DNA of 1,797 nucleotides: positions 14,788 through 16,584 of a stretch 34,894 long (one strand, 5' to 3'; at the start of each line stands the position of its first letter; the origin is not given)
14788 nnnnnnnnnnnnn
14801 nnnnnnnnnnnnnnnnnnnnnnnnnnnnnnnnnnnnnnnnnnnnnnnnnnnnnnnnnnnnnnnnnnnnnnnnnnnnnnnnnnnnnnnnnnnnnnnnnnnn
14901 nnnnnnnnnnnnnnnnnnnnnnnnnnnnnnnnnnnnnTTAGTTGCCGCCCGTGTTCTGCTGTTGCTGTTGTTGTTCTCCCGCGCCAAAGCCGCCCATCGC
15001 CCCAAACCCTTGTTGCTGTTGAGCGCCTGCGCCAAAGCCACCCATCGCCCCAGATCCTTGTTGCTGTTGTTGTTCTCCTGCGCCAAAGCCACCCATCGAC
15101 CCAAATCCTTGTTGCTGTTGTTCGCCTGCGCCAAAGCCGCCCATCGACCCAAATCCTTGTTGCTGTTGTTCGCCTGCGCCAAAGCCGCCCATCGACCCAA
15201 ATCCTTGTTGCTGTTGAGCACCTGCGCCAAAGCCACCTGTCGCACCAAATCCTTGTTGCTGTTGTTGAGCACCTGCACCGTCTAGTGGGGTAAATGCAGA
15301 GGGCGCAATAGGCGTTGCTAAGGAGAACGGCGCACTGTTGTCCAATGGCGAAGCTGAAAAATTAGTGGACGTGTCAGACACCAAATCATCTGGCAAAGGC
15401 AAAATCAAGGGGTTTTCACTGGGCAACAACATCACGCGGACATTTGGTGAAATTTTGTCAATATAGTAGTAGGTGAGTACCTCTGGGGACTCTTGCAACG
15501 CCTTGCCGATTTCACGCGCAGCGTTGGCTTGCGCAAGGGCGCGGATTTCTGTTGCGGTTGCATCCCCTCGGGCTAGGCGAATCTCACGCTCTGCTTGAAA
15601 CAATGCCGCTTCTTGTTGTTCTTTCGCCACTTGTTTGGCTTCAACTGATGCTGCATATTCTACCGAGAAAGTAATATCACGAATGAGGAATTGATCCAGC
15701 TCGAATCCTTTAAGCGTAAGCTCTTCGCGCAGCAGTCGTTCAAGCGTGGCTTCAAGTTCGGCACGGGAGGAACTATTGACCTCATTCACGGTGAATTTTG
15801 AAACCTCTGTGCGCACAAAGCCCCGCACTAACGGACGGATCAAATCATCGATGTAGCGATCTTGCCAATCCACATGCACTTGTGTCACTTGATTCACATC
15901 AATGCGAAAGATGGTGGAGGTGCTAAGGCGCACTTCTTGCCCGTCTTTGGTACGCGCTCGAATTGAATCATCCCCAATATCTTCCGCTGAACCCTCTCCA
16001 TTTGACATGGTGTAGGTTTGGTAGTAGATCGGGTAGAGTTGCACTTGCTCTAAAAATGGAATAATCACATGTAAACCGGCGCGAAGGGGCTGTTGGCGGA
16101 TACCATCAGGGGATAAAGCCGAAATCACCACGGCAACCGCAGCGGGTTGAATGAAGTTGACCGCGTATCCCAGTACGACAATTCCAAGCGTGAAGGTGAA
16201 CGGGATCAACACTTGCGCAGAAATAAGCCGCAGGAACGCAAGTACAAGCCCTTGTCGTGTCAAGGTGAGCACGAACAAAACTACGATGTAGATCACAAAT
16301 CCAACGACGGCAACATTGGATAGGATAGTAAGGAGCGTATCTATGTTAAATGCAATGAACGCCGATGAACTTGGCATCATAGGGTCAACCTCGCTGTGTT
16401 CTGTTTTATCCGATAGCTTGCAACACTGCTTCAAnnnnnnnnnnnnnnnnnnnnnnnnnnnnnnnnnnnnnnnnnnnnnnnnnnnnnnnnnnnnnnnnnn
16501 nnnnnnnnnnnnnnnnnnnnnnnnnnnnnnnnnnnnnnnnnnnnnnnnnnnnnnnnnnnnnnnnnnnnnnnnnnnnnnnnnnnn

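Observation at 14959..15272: Near-perfect 48-bp tandem repeat array encoding a (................)7 tail on the SPFH protein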

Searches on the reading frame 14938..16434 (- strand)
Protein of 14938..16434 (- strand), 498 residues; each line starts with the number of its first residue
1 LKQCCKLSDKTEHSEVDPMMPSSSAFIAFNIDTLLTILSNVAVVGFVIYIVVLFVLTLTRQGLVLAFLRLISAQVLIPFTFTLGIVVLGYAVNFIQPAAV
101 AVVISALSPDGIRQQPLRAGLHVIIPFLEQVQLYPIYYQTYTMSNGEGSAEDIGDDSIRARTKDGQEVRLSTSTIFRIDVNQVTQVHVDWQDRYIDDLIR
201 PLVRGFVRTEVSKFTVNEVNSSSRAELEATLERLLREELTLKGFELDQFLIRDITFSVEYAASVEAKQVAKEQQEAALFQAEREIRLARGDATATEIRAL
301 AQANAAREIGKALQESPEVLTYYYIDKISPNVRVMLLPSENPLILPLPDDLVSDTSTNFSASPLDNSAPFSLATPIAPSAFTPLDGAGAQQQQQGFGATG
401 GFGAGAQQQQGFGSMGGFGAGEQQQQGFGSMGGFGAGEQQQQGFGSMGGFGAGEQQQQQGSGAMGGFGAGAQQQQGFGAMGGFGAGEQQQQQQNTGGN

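Call 5: search_protein_families(library=pfam, proteins=[window:14938-16434:-], max_evalue=0.01)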
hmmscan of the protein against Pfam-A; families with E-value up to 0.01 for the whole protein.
window:14938-16434:- (498 aa): 1 family
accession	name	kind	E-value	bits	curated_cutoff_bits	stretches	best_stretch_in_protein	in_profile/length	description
PF01145.31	Band_7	-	1.4e-31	110.4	23.6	1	95-284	3-175/176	SPFH domain / Band 7 family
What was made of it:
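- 14938..16380 (-): Gene for a 480-aa prohibitin-type SPFH protein. The start is the ATG at 16380, with GAGG 9-12 nt upstream. The TTG at 16434 would overlap the upstream gene. Pfam Band_7 E 1.4e-31 (call 5).
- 15667..16152 (-): SPFH (Band 7) domain, residues 77-238. Pfam (call 5).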

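Call 6: find_encoding_contigs(protein=window:14938-16434:-, flank=10000, max_places=10)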
Protein window:14938-16434:- (498 aa): no gene with exactly this product is on record in the collection.

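Call 9: find_encoding_contigs(protein=window:14938-16380:-, flank=10000, max_places=10)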
Protein window:14938-16380:- (480 aa): 1 contig read that carries it; 1 place shown.
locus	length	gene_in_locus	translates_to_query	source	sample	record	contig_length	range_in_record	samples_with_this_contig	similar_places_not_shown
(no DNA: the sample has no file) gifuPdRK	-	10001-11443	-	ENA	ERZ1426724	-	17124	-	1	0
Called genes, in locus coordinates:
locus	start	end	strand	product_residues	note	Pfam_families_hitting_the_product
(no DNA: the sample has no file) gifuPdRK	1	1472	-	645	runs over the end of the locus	?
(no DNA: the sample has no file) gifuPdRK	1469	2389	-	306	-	PF12911:OppC_N, PF00528:BPD_transp_1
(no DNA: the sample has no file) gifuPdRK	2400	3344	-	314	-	PF19300:BPD_transp_1_N, PF00528:BPD_transp_1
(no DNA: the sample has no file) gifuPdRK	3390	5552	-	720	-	PF00122:E1-E2_ATPase, PF00702:Hydrolase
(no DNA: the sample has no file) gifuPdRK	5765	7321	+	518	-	PF00496:SBP_bac_5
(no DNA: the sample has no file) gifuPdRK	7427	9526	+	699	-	PF00005:ABC_tran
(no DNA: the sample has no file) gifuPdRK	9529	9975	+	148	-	-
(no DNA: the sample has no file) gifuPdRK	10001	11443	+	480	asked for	PF01145:Band_7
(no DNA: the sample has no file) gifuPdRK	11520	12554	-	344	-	-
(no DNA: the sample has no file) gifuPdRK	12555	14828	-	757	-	PF00805:Pentapeptide (weak), PF13576:Pentapeptide_3, PF13599:Pentapeptide_4, PF00805:Pentapeptide, PF13576:Pentapeptide_3 (weak), PF00805:Pentapeptide, PF13599:Pentapeptide_4 (weak), PF00805:Pentapeptide, +2 more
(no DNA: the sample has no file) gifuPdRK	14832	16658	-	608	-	?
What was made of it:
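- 14938..16380 (-): The exact 480-aa product is on record (call 9).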

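Call 10: find_homologous_proteins(query=window:14938-16380:-, max_evalue=0.00001)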
Query window:14938-16380:- (480 aa): 2596 proteins with E <= 0.00001 among 8000 candidates; the best 120 are listed.
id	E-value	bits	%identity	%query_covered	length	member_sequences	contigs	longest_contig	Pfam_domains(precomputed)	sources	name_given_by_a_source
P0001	0.0e+0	1023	96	100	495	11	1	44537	PF01145.32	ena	-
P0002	7.7e-213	725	80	79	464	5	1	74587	PF01145.32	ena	-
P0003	3.0e-114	400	55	72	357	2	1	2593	PF01145.32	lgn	-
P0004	4.1e-113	397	53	66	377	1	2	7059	PF01145.32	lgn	-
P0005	6.4e-113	396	58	67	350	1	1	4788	PF01145.32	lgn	-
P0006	1.3e-112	395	58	63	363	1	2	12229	PF01145.32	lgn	-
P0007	1.8e-112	395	53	69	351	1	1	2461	PF01145.32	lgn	-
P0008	4.2e-112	393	54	75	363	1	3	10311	PF01145.32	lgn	-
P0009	8.5e-112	392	54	74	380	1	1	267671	PF01145.32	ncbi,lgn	-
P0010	2.7e-111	391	57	65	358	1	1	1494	PF01145.32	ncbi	-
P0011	1.4e-110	388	55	72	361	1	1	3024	PF01145.32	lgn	-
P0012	2.7e-110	387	57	67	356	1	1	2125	PF01145.32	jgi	jgi:regulator of protease activity HflC (stomatin/prohibitin superfamily)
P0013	2.8e-110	387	56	67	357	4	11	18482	PF01145.32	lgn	-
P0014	3.5e-110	387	56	65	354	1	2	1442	PF01145.32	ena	-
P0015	8.7e-109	382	53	73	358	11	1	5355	PF01145.32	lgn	-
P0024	3.2e-107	377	55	65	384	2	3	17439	PF01145.32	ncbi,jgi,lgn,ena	jgi:regulator of protease activity HflC (stomatin/prohibitin superfamily)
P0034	1.3e-104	369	54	71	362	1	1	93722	PF01145.32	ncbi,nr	ncbi:MAG: prohibitin family protein [Caldilineaceae bacterium]|nr:prohibitin family protein [Caldili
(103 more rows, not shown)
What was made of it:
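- On Prohibitin-type (SPFH4-like) subfamily: Sources name the homologs 'prohibitin family protein' (call 10).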

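Call 12: list_cluster_members(proteins=[P0001, P0002, window:14938-16380:-])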
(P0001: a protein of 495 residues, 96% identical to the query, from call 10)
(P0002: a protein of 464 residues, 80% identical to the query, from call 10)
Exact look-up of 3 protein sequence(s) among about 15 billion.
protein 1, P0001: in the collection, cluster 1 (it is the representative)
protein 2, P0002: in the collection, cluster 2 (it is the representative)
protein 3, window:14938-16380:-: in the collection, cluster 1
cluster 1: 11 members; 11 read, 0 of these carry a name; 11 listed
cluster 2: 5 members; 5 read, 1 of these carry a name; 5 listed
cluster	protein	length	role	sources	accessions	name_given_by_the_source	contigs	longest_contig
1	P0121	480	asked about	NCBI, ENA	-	-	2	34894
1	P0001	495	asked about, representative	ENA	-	-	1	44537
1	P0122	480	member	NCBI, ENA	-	-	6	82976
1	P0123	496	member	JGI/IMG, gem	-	-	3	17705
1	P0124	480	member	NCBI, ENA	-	-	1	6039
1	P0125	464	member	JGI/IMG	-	-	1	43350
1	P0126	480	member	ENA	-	-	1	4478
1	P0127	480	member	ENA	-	-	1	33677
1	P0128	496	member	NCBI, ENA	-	-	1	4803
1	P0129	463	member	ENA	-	-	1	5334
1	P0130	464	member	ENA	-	-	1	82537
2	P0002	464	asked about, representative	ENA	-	-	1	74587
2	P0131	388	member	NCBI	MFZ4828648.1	MAG: prohibitin family protein, partial [Phototrophicaceae bacterium]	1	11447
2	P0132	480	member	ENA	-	-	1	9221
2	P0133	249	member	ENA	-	-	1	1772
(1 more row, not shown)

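Call 16: find_encoding_contigs(protein=P0001, flank=6000, max_places=3)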
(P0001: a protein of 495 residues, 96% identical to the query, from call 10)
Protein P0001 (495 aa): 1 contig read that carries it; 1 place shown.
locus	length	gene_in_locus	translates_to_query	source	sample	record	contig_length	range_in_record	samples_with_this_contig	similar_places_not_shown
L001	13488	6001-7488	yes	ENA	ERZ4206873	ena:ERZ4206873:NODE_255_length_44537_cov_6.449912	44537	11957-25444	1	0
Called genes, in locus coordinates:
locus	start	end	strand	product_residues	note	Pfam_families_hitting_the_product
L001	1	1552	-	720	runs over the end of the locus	PF00122:E1-E2_ATPase, PF00702:Hydrolase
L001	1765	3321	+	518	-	PF00496:SBP_bac_5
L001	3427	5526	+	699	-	PF00005:ABC_tran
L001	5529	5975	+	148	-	-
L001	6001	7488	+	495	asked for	PF01145:Band_7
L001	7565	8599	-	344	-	-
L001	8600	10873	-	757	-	PF00805:Pentapeptide (weak), PF13576:Pentapeptide_3, PF13599:Pentapeptide_4, PF00805:Pentapeptide, PF13599:Pentapeptide_4 (weak), PF00805:Pentapeptide, PF13576:Pentapeptide_3 (weak), PF00805:Pentapeptide (weak)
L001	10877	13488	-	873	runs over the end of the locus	PF00005:ABC_tran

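Call 17: find_encoding_contigs(protein=P0123, flank=6000, max_places=3)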
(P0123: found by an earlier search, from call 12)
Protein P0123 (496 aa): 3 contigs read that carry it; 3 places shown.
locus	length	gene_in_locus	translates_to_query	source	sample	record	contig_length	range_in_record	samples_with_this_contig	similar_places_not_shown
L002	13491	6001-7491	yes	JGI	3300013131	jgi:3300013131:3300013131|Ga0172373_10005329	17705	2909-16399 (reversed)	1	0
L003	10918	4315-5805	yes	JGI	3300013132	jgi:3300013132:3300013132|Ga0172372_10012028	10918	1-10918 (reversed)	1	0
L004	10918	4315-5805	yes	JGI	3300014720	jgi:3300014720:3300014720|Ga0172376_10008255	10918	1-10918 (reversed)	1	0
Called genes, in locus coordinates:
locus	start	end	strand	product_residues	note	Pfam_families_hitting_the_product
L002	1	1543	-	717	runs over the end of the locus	PF00122:E1-E2_ATPase, PF00702:Hydrolase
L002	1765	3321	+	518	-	PF00496:SBP_bac_5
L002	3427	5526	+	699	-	PF00005:ABC_tran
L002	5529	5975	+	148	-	-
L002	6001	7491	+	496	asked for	PF01145:Band_7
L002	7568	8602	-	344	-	-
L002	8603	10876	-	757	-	PF00805:Pentapeptide (weak), PF13576:Pentapeptide_3, PF13599:Pentapeptide_4, PF00805:Pentapeptide, PF13576:Pentapeptide_3 (weak), PF00805:Pentapeptide, PF13599:Pentapeptide_4 (weak), PF00805:Pentapeptide, +2 more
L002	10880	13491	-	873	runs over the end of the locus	PF00005:ABC_tran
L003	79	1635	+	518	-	PF00496:SBP_bac_5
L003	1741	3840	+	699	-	PF00005:ABC_tran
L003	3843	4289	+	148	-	-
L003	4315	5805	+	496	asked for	PF01145:Band_7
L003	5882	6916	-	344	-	-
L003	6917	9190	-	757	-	PF00805:Pentapeptide (weak), PF13576:Pentapeptide_3, PF13599:Pentapeptide_4, PF00805:Pentapeptide, PF13576:Pentapeptide_3 (weak), PF00805:Pentapeptide, PF13599:Pentapeptide_4 (weak), PF00805:Pentapeptide, +2 more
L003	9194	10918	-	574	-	?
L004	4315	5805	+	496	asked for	PF01145:Band_7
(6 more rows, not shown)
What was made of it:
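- The same allele was recovered repeatedly: the 496-aa form in three JGI samples (two of them on one and the same contig), and the 480-aa form on six contigs (calls 12, 17).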

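Call 18: find_encoding_contigs(protein=P0125, flank=6000, max_places=3)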
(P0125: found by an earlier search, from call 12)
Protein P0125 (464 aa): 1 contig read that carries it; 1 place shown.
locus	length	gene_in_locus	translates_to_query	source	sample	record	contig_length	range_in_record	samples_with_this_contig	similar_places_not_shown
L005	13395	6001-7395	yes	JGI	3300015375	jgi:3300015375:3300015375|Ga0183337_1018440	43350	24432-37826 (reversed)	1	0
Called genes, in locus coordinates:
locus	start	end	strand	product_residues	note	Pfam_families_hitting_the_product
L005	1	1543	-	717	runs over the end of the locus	PF00122:E1-E2_ATPase, PF00702:Hydrolase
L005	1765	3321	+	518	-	PF00496:SBP_bac_5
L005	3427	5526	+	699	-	PF00005:ABC_tran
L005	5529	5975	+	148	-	-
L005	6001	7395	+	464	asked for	PF01145:Band_7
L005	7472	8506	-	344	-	-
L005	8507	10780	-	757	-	PF00805:Pentapeptide (weak), PF13576:Pentapeptide_3, PF13599:Pentapeptide_4, PF00805:Pentapeptide, PF13576:Pentapeptide_3 (weak), PF00805:Pentapeptide, PF13599:Pentapeptide_4 (weak), PF00805:Pentapeptide, +2 more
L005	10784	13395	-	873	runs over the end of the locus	PF00005:ABC_tran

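Call 19: find_encoding_contigs(protein=P0002, flank=6000, max_places=3)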
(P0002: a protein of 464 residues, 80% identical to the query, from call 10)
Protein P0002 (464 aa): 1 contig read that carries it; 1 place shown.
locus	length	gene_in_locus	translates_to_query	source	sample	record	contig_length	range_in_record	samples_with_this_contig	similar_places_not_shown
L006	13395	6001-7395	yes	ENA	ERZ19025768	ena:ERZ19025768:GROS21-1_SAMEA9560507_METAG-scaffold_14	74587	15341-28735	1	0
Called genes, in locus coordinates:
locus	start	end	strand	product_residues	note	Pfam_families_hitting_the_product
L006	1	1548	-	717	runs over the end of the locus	PF00122:E1-E2_ATPase, PF00702:Hydrolase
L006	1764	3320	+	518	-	PF00496:SBP_bac_5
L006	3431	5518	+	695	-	PF00005:ABC_tran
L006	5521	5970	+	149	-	-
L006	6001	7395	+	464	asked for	PF01145:Band_7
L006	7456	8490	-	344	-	-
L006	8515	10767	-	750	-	PF13599:Pentapeptide_4 (weak), PF00805:Pentapeptide, PF13576:Pentapeptide_3 (weak), PF00805:Pentapeptide, PF13599:Pentapeptide_4, PF13576:Pentapeptide_3 (weak), PF00805:Pentapeptide, PF00805:Pentapeptide, +1 more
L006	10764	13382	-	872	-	PF00005:ABC_tran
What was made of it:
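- All sequences come from metagenome assemblies (calls 9, 16-19).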

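Call 22: search_solved_structures(query=window:14938-16380:-, max_evalue=0.001, show_alignments=2)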
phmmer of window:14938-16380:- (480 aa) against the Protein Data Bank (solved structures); distinct sequences matched with E-value up to 0.001: 7.
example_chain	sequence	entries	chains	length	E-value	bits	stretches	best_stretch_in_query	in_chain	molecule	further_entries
8rrh_B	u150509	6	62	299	4.8e-13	52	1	93-335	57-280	Prohibitin-2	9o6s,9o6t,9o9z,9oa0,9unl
9urz_D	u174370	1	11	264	1.4e-10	43.9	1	142-310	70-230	Prohibitin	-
9unl_E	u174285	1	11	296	1.7e-08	37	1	143-330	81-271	Prohibitin 1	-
8rrh_A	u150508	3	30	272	2.8e-08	36.2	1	143-330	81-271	Prohibitin 1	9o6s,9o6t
9urz_B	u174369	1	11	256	3.5e-08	36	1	65-330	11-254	Prohibitin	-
9o9z_A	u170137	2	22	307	1.2e-07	34.1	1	143-330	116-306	Prohibitin 1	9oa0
6iqe_A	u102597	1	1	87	0.00066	21.9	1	237-303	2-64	Prohibitin-2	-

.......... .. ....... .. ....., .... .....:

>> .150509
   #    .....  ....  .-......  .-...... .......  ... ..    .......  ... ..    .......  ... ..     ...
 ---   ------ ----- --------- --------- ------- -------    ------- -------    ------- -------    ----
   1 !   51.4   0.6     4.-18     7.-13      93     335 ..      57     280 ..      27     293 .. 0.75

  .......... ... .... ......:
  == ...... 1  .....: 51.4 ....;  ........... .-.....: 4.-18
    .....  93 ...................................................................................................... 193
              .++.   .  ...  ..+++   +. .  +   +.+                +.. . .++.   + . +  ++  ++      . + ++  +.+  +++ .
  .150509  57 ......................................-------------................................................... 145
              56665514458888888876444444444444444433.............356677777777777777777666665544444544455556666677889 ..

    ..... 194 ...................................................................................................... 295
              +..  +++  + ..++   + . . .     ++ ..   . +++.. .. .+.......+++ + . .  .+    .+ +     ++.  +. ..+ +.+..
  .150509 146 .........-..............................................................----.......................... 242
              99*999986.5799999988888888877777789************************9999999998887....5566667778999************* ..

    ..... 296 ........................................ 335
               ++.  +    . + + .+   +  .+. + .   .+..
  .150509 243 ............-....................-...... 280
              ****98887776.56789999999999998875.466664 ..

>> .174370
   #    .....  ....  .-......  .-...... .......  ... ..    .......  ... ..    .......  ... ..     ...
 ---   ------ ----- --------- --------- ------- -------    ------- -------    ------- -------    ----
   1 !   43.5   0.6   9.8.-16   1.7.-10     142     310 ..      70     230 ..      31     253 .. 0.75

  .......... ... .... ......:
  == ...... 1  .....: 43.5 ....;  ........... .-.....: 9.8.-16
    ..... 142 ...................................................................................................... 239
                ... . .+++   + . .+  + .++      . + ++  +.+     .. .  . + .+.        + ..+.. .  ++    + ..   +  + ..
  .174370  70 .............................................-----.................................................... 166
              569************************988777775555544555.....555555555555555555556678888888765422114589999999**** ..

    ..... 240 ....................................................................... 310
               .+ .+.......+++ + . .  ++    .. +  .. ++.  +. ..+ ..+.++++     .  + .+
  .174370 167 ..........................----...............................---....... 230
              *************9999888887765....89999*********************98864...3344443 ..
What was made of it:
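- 14938..16380 (-): Best PDB sequence match is prohibitin-2, 8rrh_B, E 4.8e-13 (call 22).
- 15490..15663 (-): Long alpha-helix, residues 240-297. It corresponds to the coiled-coil wall of SPFH cages. It aligns to the prohibitin-2 coiled-coil region (call 22).
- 15385..15489 (-): Conserved C-terminal segment, residues 298-332 (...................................). It is the counterpart of the cap-forming CT region of prohibitin. It aligns to prohibitin-2 residues 243-280 (call 22).
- On Prohibitin-type (SPFH4-like) subfamily: The top seven PDB sequence hits are all prohibitin-1 or -2, with a best E of 4.8e-13 (call 22).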

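Call 23: search_protein_families(library=ncbifam, proteins=[window:14938-16380:-], max_evalue=0.01)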
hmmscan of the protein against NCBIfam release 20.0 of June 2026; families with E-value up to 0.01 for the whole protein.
window:14938-16380:- (480 aa): 1 family
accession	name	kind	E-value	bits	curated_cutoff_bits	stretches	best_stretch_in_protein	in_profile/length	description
TIGR01932.1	hflC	equivalog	0.00029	19.8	134.4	1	99-212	48-151/318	protease modulator HflC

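Call 35: predict_structure(alignment_id=A1)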
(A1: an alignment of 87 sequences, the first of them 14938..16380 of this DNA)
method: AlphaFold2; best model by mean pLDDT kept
length: 480 residues; sequences in the alignment: 87
mean_pLDDT: 74.7   pTM: 0.57
mean pLDDT of the five models: 74.7, 74.1, 73.9, 71.7, 71.6
residues with pLDDT >= 90: 232; 70-90: 55; 50-70: 43; < 50: 150
segments of 3 or more residues with pLDDT < 50: 306-328, 331-349, 351-357, 360-363, 367-420, 422-433, 445-454, 465-467
pLDDT, mean of each block of 10 residues (from residue 1): 64 89 97 98 97 97 97 95 97 97 96 97 88 78 95 97 97 96 97 96 95 98 98 91 83 93 94 87 82 73 48 41 45 44 45 48 45 45 44 44 44 44 47 48 46 47 48 52
secondary structure, 60 per line:
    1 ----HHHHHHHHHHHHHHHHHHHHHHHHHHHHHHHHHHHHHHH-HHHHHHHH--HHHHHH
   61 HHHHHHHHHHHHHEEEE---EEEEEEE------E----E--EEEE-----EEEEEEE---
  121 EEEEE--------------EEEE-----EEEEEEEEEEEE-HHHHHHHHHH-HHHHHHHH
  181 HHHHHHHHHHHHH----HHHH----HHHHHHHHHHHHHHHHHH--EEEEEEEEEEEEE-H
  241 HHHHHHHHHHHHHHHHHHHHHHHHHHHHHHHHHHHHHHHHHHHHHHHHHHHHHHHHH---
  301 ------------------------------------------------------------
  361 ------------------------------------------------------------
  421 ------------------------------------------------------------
elements in order: H5-43 H45-52 H55-73 E74-77 E81-87 E102-105 E111-117 E121-125 E140-143 E149-160 H162-171 H173-193 H198-201 H206-223 E226-238 H240-297
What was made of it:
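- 16153..16380 (-): N-terminal membrane anchor, residues 1-76: two hydrophobic helices joined by a short Arg-containing loop. AF2 helices 5-43, 45-52 and 55-73 (call 35).
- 15667..16152 (-): AF2 pLDDT above 90 (call 35).
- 15490..15663 (-): AF2 helix H240-297 (call 35).
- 15385..15489 (-): AF2 gives low confidence for it in the monomer (call 35).
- On SPFH / Band 7 superfamily: The AF2 model has pLDDT above 90 over residues 20-240 and a helix at 240-297 (call 35).
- Disorder: pLDDT is 44-52 across the tail (call 35).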

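Call 38: fold_search(model_id=the predicted structure, library=pdb)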
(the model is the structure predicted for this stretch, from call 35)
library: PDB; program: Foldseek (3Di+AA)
matches with E <= 10: 222; with E <= 0.001: 64
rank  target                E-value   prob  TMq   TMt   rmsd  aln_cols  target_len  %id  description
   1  8rrh_B                6.4e-17  1.00  0.35  0.54  16.4       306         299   22  The human prohibitin complex (released 2024-12-18)
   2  8rrh_A                9.1e-17  1.00  0.35  0.59   9.7       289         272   20  The human prohibitin complex (released 2024-12-18)
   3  9o9z_a                3.3e-16  1.00  0.35  0.62   6.5       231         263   24  The human PHB1/2 complex (closed) (released 2025-10-22)
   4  9o9z_A                1.5e-15  1.00  0.34  0.65  11.7       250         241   21  The human PHB1/2 complex (closed) (released 2025-10-22)
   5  7vhq_G                7.9e-14  1.00  0.35  0.54  11.6       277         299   18  Structural insights into the membrane microdomain organization by SPFH family proteins (released 2022-01-19)
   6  9unl_E                2.3e-13  1.00  0.34  0.64  11.2       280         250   20  Cryo-EM structure of the human prohibitin complex (released 2025-09-10)
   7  9vvg_A                2.6e-13  1.00  0.32  0.50   6.9       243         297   16  Cryo-EM structure of the erlin1/2 complex purified using GDN and CHS (released 2026-03-25)
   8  9vvj_A                3.5e-13  1.00  0.34  0.51   6.7       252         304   17  Cryo-EM structure of the erlin1/2 complex purified using DDM and GDN (released 2026-03-25)
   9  9z7u_B                4.9e-13  1.00  0.35  0.57  13.2       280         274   15  Human Stomatin - C8 Symmetry (released 2026-02-25)
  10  9oh9_A                7.0e-13  1.00  0.34  0.60  13.7       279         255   15  Human Stomatin Complex in Native Membrane Vesicles (released 2025-08-13)
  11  9oh9_B                7.9e-13  1.00  0.35  0.61  12.9       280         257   15  Human Stomatin Complex in Native Membrane Vesicles (released 2025-08-13)
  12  9z7u_C                7.9e-13  1.00  0.35  0.59  12.6       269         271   16  Human Stomatin - C8 Symmetry (released 2026-02-25)
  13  9vvj_a                1.9e-12  1.00  0.35  0.51   6.0       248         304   15  Cryo-EM structure of the erlin1/2 complex purified using DDM and GDN (released 2026-03-25)
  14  9vvg_a                2.6e-12  1.00  0.34  0.50   5.2       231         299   15  Cryo-EM structure of the erlin1/2 complex purified using GDN and CHS (released 2026-03-25)
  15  7vhq_E                4.1e-12  1.00  0.36  0.61   6.0       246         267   18  Structural insights into the membrane microdomain organization by SPFH family proteins (released 2022-01-19)
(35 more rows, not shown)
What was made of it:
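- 15667..16152 (-): Foldseek top hits are the human prohibitin complex, HflK/C, erlin and stomatin (call 38).
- On SPFH / Band 7 superfamily: Foldseek probability is 1.00 to prohibitin, HflK/C, erlin, stomatin and flotillin chains (call 38).
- On Flotillin: Flotillin chains rank below prohibitin, HflK/C, erlin and stomatin, with a target-normalised TM-score (TMt) of 0.33-0.37 (call 38).
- Closest known: Prohibitin PHB1/PHB2 and prokaryotic prohibitin-like SPFH4 proteins. Same: Best sequence and fold matches in the PDB (calls 22, 38).
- Closest known: HflK/HflC. Same: An SPFH cage-forming family on the periplasmic side of the bacterial inner membrane, with a similar overall fold (call 38).
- Checked: The host protein is prohibitin-like rather than flotillin or HflK (calls 22, 23, 38).
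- Prohibitin-type identity: calls 5, 22 and 38.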
